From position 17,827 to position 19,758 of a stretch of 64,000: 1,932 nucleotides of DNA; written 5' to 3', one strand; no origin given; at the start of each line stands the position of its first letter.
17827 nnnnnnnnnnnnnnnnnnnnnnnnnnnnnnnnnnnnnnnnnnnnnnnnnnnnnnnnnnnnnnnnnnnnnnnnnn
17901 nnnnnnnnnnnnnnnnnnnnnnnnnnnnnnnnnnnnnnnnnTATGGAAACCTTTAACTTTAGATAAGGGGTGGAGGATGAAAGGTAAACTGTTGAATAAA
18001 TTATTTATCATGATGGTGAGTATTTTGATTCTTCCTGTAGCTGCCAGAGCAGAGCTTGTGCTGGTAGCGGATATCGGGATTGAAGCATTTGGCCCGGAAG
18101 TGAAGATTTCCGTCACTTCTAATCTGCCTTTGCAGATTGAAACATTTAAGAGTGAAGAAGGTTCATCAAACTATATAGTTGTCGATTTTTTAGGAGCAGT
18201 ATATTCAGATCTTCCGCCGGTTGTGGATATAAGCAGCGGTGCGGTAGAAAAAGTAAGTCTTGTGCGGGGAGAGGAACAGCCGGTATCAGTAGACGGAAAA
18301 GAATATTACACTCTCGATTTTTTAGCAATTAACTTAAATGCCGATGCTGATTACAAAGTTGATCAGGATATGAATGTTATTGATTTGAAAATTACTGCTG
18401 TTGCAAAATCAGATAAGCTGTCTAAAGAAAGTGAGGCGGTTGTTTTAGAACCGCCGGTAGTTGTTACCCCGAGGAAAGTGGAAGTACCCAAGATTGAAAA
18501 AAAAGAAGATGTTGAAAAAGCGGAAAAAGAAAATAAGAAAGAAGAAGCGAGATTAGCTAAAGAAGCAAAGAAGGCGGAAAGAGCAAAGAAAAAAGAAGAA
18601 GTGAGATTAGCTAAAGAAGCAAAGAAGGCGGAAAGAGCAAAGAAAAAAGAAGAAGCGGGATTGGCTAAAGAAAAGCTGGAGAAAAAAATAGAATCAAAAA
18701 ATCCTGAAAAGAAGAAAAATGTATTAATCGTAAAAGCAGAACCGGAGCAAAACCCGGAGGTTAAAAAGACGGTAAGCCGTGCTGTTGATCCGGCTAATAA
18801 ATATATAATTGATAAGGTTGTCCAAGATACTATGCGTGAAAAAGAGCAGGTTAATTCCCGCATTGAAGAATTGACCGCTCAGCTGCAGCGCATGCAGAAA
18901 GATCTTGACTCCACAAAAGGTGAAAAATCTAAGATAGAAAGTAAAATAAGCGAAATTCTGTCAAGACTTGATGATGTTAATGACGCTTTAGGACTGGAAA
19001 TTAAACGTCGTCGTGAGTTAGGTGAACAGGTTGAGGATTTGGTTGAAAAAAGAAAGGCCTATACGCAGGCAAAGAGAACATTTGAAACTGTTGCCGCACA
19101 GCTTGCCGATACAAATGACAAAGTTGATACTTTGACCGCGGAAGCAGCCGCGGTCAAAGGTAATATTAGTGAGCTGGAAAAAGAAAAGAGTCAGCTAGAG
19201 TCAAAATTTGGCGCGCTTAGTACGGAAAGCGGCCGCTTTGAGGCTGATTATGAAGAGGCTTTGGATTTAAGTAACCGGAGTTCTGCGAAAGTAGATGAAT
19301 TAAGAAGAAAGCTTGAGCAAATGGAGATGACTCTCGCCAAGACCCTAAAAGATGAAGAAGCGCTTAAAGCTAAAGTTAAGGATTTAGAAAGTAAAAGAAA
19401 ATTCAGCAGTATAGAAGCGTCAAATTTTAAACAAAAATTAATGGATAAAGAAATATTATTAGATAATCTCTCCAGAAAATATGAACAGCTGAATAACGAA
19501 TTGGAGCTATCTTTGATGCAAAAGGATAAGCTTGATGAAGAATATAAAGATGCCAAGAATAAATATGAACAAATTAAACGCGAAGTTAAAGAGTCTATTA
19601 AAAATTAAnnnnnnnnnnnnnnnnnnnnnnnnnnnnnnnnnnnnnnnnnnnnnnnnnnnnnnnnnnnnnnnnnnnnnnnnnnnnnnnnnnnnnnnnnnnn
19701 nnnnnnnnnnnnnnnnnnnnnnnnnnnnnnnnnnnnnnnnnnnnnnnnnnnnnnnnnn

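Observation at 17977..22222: Tandem pair of giant AMIN-domain, coiled-coil, Lys/Glu-repeat proteins; second has C-terminal TPRs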

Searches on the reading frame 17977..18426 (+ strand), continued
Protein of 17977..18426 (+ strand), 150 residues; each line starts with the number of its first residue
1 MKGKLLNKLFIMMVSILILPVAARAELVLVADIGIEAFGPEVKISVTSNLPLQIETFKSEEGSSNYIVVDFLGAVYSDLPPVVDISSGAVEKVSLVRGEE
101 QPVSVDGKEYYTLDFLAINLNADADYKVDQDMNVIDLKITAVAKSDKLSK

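Call 42: find_encoding_contigs(protein=P0073, flank=8000, max_places=2)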
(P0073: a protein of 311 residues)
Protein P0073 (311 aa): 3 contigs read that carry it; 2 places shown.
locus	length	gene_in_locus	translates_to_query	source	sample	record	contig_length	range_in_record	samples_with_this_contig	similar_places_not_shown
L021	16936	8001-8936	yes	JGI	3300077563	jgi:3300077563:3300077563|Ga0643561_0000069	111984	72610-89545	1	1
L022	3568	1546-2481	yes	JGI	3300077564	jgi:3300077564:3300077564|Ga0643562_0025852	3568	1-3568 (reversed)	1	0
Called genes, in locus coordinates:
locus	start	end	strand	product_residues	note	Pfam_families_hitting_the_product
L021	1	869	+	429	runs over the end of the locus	PF05697:Trigger_N, PF05698:Trigger_C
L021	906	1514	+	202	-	PF00574:CLP_protease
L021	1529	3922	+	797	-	PF02190:LON_substr_bdg, PF00004:AAA, PF07724:AAA_2 (weak), PF07728:AAA_5, PF22667:Lon_lid, PF05362:Lon_C, PF13541:ChlI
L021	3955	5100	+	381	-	PF00266:Aminotran_5, PF00155:Aminotran_1_2 (faint)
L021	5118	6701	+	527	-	PF00389:2-Hacid_dh, PF02826:2-Hacid_dh_C, PF03446:NAD_binding_2 (weak), PF19304:PGDH_inter, PF01842:ACT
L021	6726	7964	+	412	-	PF00682:HMGL-like, PF22617:HCS_D2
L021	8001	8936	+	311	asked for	PF13424:TPR_12 (weak), PF00515:TPR_1 (weak), PF07719:TPR_2 (weak), PF13414:TPR_11, PF00515:TPR_1, PF07719:TPR_2, PF13424:TPR_12, PF13414:TPR_11, +10 more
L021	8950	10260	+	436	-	PF00709:Adenylsucc_synt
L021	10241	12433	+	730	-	PF03030:H_PPase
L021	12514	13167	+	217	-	PF00691:OmpA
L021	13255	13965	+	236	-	PF01255:Prenyltransf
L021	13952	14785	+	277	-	PF01148:CTP_transf_1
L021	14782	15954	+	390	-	PF02670:DXP_reductoisom, PF08436:DXP_redisom_C, PF13288:DXPR_C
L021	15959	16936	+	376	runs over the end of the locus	PF02163:Peptidase_M50, PF13180:PDZ_2, PF17820:PDZ_6 (weak)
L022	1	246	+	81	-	?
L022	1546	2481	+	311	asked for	PF13424:TPR_12 (weak), PF00515:TPR_1 (weak), PF07719:TPR_2 (weak), PF13414:TPR_11, PF00515:TPR_1, PF07719:TPR_2, PF13424:TPR_12, PF13414:TPR_11, +10 more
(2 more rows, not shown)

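Call 43: find_encoding_contigs(protein=P0067, flank=8000, max_places=2)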
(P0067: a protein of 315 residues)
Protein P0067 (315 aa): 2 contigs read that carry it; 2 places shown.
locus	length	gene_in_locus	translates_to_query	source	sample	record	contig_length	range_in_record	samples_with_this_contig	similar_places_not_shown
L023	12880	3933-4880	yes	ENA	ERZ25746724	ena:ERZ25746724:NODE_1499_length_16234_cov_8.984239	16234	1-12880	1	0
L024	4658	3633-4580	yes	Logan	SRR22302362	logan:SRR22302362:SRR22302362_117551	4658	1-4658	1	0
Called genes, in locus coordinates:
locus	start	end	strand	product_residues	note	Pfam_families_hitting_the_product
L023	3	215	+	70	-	?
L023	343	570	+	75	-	-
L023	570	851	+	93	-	PF05016:ParE_toxin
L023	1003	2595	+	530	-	PF00389:2-Hacid_dh, PF02826:2-Hacid_dh_C, PF19304:PGDH_inter, PF01842:ACT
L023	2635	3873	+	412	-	PF00682:HMGL-like, PF22617:HCS_D2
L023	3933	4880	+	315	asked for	PF13424:TPR_12, PF23914:TPR_CcmH_CycH (weak), PF00515:TPR_1 (weak), PF07719:TPR_2 (weak), PF13414:TPR_11 (weak), PF00515:TPR_1 (weak), PF07719:TPR_2 (weak), PF13414:TPR_11 (weak), +9 more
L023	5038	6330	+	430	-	PF00709:Adenylsucc_synt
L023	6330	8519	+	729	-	PF03030:H_PPase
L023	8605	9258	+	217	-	PF00691:OmpA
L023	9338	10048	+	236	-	PF01255:Prenyltransf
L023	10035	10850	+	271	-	PF01148:CTP_transf_1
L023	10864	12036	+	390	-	PF02670:DXP_reductoisom, PF08436:DXP_redisom_C, PF13288:DXPR_C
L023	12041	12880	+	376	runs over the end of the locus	PF02163:Peptidase_M50, PF13180:PDZ_2, PF00595:PDZ (weak), PF17820:PDZ_6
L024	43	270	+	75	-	-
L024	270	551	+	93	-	PF05016:ParE_toxin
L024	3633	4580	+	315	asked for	PF13424:TPR_12, PF23914:TPR_CcmH_CycH (weak), PF00515:TPR_1 (weak), PF07719:TPR_2 (weak), PF13414:TPR_11 (weak), PF00515:TPR_1 (weak), PF07719:TPR_2 (weak), PF13414:TPR_11 (weak), +9 more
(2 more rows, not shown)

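Call 55: search_protein_families(library=pfam, alignment_id=A2, max_evalue=10)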
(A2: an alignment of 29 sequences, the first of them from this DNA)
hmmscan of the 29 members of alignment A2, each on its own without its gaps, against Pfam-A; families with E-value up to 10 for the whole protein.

A. member 1, seq(127 aa): 2 families
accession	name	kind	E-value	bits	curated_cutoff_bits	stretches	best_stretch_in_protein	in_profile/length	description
PF10733.14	DUF2525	-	0.12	12.9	27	1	59-94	9-43/60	Protein of unknown function (DUF2525)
PF17600.7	DUF5496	-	0.14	12.7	27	1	73-91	24-42/87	Family of unknown function (DUF5496)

B. families by the number of members that match (of 29 scanned): 12 families
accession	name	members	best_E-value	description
PF11741.13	AMIN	16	0.00043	AMIN domain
PF14480.11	DNA_pol3_a_NI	2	0.012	DNA polymerase III polC-type N-terminus I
PF25401.1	PH_27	2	0.045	Kinetoplastid PH-like domain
PF01028.25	Topoisom_I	1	0.034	Eukaryotic DNA topoisomerase I, catalytic core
PF02691.21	VacA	1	0.094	Vacuolating cyotoxin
PF13141.11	DUF3979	1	0.1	Protein of unknown function (DUF3979)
PF10733.14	DUF2525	1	0.12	Protein of unknown function (DUF2525)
PF17600.7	DUF5496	1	0.14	Family of unknown function (DUF5496)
PF16203.11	ERCC3_RAD25_C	1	0.16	ERCC3/RAD25/XPB C-terminal helicase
PF15545.11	Ntox8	1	0.19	Bacterial toxin 8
PF02599.21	CsrA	1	0.31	Global regulator protein family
PF14806.11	Coatomer_b_Cpla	1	0.33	Coatomer beta subunit appendage platform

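Call 70: list_cluster_members(proteins=[P0036, P0038, P0040, P0049, P0051, P0053, P0056, P0077, P0080, P0047])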
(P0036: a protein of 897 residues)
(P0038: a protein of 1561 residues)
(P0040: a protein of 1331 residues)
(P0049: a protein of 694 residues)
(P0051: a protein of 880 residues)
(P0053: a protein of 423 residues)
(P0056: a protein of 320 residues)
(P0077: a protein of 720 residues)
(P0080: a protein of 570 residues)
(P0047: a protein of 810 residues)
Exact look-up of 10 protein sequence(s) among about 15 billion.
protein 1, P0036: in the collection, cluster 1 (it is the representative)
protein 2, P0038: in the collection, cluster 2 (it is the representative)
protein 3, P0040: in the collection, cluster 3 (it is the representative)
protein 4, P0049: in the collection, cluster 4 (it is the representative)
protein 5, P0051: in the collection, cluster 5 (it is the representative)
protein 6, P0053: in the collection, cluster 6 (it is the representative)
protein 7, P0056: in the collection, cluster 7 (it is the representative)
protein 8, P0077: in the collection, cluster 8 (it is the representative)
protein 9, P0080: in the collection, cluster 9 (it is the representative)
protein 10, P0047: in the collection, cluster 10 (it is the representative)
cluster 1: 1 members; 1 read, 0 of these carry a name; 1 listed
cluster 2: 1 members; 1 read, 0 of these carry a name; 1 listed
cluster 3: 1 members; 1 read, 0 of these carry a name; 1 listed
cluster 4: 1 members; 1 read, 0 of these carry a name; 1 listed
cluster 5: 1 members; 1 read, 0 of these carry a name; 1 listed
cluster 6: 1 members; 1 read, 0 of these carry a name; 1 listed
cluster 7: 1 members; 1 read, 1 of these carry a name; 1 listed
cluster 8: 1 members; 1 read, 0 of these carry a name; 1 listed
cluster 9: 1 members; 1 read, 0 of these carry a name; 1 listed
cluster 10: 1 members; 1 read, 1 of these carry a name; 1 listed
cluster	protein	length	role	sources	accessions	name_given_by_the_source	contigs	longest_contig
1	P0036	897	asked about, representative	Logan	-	-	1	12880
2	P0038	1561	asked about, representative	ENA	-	-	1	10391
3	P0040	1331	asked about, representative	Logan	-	-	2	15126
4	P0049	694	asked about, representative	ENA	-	-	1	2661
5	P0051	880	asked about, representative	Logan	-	-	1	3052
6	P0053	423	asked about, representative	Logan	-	-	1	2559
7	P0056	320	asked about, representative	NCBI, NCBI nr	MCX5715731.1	MAG: polysaccharide biosynthesis/export family protein, partial [Candidatus Omnitrophica ... | polysaccharide biosynthesis/export family protein [Candidatus Omnitrophota bacterium]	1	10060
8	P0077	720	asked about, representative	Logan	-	-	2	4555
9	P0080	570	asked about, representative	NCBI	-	-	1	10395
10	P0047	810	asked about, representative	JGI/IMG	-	tetratricopeptide (TPR) repeat protein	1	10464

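Call 74: fold_search(model_id=the predicted structure, library=pdb)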
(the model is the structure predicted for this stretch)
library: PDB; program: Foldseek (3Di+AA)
matches with E <= 10: 741; with E <= 0.001: 0
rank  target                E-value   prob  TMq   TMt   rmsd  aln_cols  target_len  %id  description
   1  4aqz_MODEL_1_A        6.1e-03  1.00  0.51  0.47   6.5       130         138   12  B2 domain of Neisseria meningitidis Pilus assembly protein PilQ (released 2012-10-17)
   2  3w1z_C                2.0e-02  0.99  0.39  0.38  11.8       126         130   12  Heat shock protein 16.0 from Schizosaccharomyces pombe (released 2013-03-13)
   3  3jc8_Qa               2.7e-02  1.00  0.51  0.18   7.7       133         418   19  Architectural model of the type IVa pilus machine in a piliated state (released 2016-03-16)
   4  4bin                  3.0e-02  0.99  0.45  0.20   8.3       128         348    8  Crystal structure of the E. coli N-acetylmuramoyl-L-alanine amidase AmiC (released 2013-08-21)
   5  3w1z_D                3.0e-02  0.99  0.39  0.44  12.6       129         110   12  Heat shock protein 16.0 from Schizosaccharomyces pombe (released 2013-03-13)
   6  7eku_A                3.0e-02  0.20  0.17  0.03  16.3       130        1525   12  Crystal Structure of the Candida Glabrata Glycogen Debranching Enzyme (W958A) (released 2022-04-13)
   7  3w1z_B                3.3e-02  0.99  0.41  0.37  13.7       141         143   13  Heat shock protein 16.0 from Schizosaccharomyces pombe (released 2013-03-13)
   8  9nvf_L                3.5e-02  0.97  0.36  0.43  11.7       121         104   14  mjHSP16.5 26mer (+lysozyme, 75C) (released 2025-04-16)
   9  3b5h_C                5.5e-02  0.28  0.23  0.17  22.8       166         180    8  Crystal structure of the extracellular portion of HAb18G/CD147 (released 2008-05-06)
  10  6wxf_2                5.8e-02  0.18  0.19  0.07  22.8       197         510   10  Cryo-EM reconstruction of VP5*/VP8* assembly from rhesus rotavirus particles - Intermediate conformation (released 2021-01-20)
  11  5zs3_A                7.1e-02  0.96  0.37  0.41   8.6       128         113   11  Small heat shock protein from M. marinum:Form-1 (released 2019-01-30)
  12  6l6m_B                7.1e-02  0.94  0.36  0.42  10.7       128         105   11  HSP18.5 from E. histolytica (released 2020-11-04)
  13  3b5h_A                7.1e-02  0.23  0.23  0.17  21.3       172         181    9  Crystal structure of the extracellular portion of HAb18G/CD147 (released 2008-05-06)
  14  6rhv_G                7.1e-02  0.10  0.15  0.08  25.6       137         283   11  Crystal structure of mouse CD11b I-domain (CD11b-I) in complex with Staphylococcus aureus octameric bi-component leuko (released 2019-12-18)
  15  3w1z_A                7.5e-02  0.97  0.39  0.37  11.1       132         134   14  Heat shock protein 16.0 from Schizosaccharomyces pombe (released 2013-03-13)
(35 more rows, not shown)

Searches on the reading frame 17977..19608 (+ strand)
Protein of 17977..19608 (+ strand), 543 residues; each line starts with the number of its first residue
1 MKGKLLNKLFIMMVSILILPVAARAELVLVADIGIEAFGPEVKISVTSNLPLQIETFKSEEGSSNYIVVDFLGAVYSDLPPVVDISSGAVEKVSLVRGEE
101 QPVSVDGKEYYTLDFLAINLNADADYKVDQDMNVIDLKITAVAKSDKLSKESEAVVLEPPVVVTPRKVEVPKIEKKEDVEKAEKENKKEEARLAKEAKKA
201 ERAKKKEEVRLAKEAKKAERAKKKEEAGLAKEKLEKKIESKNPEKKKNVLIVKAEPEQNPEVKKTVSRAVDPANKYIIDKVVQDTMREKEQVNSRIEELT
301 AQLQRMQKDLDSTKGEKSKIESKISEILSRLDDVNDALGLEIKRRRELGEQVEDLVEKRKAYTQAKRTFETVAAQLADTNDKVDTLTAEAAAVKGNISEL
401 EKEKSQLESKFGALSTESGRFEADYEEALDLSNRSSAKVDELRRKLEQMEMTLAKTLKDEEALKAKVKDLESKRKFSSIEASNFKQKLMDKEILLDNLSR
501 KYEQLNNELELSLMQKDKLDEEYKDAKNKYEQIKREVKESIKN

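Call 3: search_protein_families(library=pfam, proteins=[window:17977-19608:+], max_evalue=1)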
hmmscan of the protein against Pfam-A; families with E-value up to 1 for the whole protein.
window:17977-19608:+ (543 aa): 12 families
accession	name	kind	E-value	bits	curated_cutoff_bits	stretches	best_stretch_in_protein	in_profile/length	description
PF13870.11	CCDC113_CCDC96_CC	-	7.5e-05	23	31.6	1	350-454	74-176/177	CCDC113/CCDC96, coiled-coil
PF17675.6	APG6_N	-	0.00029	21.7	45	1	347-456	13-128/132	Apg6 coiled-coil region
PF06785.16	UPF0242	-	0.0011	19.5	33.5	1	353-471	68-184/194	Uncharacterised protein family (UPF0242) N-terminus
PF13851.11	GAS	-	0.0011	18.9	32.3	1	347-413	65-131/200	Growth-arrest specific micro-tubule binding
PF19220.6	Rod_CreS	-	0.0019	17.8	100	1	282-417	29-161/359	Crescentin, rod domain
PF11932.13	DUF3450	-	0.002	17.9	32.6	1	372-452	14-94/241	Protein of unknown function (DUF3450)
PF06009.19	Laminin_II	-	0.0036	17.7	33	2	291-360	7-76/138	Laminin Domain II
PF23203.1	KIF21A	-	0.0078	16.4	28.5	1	342-409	40-104/161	KIF21A-like domain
PF08614.16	ATG16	-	0.024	15.2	33.7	1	353-414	81-142/200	Autophagy protein 16 (ATG16)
PF07889.17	DUF1664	-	0.029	14.8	34.6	1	264-337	37-109/124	Protein of unknown function (DUF1664)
PF23991.1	DUF7310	-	0.03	15.2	40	1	358-413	21-76/83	Coiled-coil region of unknown function (DUF7310)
PF04136.21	COG3_N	-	0.4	11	27.9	1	381-447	4-70/147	Conserved oligomeric Golgi complex subunit 3, N-terminal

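Call 4: search_protein_families(library=ncbifam, proteins=[window:17977-19608:+], max_evalue=1)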
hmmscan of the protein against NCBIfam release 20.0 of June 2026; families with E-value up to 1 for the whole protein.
window:17977-19608:+ (543 aa): 12 families
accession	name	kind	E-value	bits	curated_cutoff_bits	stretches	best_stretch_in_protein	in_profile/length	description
TIGR02168.1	SMC_prok_B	equivalog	8.1e-09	33.8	567.35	2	286-535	245-498/1181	chromosome segregation protein SMC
TIGR02169.1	SMC_prok_A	equivalog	1.2e-07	29.9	729.4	1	272-539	223-488/1165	chromosome segregation protein SMC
TIGR04523.1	Mplasa_alph_rch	subfamily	3.3e-06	25.3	270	1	329-541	443-658/745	helix-rich protein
NF002572.0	PRK02224.1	equivalog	0.00026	19.4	1087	2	361-537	245-421/888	DNA double-strand break repair ATPase Rad50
TIGR04211.1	SH3_and_anchor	equivalog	0.00042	20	65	2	371-476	63-164/198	TIGR04211 family SH3 domain-containing protein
NF041034.1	Rad50_Sulf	equivalog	0.001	17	1000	1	315-538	436-635/872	DNA double-strand break repair ATPase Rad50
NF038218.1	IcmG_DotF_IVB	equivalog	0.0053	16.4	200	1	242-364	78-194/266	type IVB secretion system protein IcmG/DotF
TIGR02894.1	DNA_bind_RsfA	subfamily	0.017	15.3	126.45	1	345-435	56-151/161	RsfA family transcriptional regulator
NF040788.1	S-lay_SlaB_Mtsph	equivalog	0.023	13.6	700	1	368-420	337-389/416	S-layer protein SlaB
NF041035.1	Rad50_Halo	equivalog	0.13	10.5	1000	1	174-456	472-746/883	DNA double-strand break repair ATPase Rad50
NF045487.1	ASRP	equivalog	0.23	10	300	1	173-490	141-471/593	archaea-specific SMC-related protein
TIGR00996.1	Mtu_fam_mce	paralog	0.87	8.7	140.5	0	291-414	127-239/291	MCE family protein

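Call 24: list_cluster_members(proteins=[window:17977-19605:+, window:19655-22219:+, P0003, P0015, P0008, P0017])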
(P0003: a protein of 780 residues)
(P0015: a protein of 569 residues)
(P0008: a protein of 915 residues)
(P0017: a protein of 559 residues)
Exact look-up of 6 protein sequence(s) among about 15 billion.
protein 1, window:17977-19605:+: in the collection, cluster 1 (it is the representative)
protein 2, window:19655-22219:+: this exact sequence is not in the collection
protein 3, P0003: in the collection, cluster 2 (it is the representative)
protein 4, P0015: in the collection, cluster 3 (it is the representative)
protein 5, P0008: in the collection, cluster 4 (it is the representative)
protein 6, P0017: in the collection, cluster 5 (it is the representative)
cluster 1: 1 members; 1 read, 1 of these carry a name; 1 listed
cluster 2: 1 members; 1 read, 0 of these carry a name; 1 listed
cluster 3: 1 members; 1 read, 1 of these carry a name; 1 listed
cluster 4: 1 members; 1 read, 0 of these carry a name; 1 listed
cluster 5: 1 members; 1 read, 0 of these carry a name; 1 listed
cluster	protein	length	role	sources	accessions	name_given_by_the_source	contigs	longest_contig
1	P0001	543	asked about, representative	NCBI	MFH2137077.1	MAG: hypothetical protein ABII88_01045 [Candidatus Omnitrophota bacterium]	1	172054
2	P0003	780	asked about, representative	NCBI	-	-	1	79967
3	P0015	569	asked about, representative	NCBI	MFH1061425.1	MAG: hypothetical protein V1747_00880 [Candidatus Omnitrophota bacterium]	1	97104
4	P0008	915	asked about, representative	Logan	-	-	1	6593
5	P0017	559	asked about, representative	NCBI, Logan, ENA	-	-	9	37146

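Call 56: predict_structure(alignment_id=A3)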
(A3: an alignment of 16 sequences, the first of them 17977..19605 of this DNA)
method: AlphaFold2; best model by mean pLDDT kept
length: 543 residues; sequences in the alignment: 16
mean_pLDDT: 74.7   pTM: 0.32
mean pLDDT of the five models: 74.7, 70.2, 69.0, 67.4, 64.8
residues with pLDDT >= 90: 105; 70-90: 280; 50-70: 71; < 50: 87
segments of 3 or more residues with pLDDT < 50: 145-181, 227-255, 257-271, 448-450
pLDDT, mean of each block of 10 residues (from residue 1): 74 72 70 87 91 84 75 89 83 89 86 91 88 91 51 36 35 39 56 75 79 75 53 39 37 39 39 58 72 78 69 62 80 86 87 89 93 93 91 88 86 85 86 81 55 67 83 85 84 87 90 90 93 90 82
secondary structure, 60 per line:
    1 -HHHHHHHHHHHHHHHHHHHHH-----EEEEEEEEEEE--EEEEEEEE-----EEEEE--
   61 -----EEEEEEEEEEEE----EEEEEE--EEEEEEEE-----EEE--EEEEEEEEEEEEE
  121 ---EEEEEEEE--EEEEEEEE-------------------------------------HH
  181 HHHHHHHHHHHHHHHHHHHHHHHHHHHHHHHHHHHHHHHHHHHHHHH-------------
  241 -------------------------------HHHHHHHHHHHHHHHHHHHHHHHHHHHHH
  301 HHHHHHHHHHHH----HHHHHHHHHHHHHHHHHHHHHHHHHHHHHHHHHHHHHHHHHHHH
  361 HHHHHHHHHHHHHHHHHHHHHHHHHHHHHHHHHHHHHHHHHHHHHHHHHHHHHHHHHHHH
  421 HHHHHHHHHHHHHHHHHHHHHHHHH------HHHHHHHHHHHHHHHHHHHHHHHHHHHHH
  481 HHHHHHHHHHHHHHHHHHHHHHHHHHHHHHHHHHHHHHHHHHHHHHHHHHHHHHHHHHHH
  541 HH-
elements in order: H2-22 E28-38 E41-48 E54-58 E66-77 E82-87 E90-97 E103-105 E108-120 E124-131 E134-141 H179-227 H272-312 H317-445 H452-542
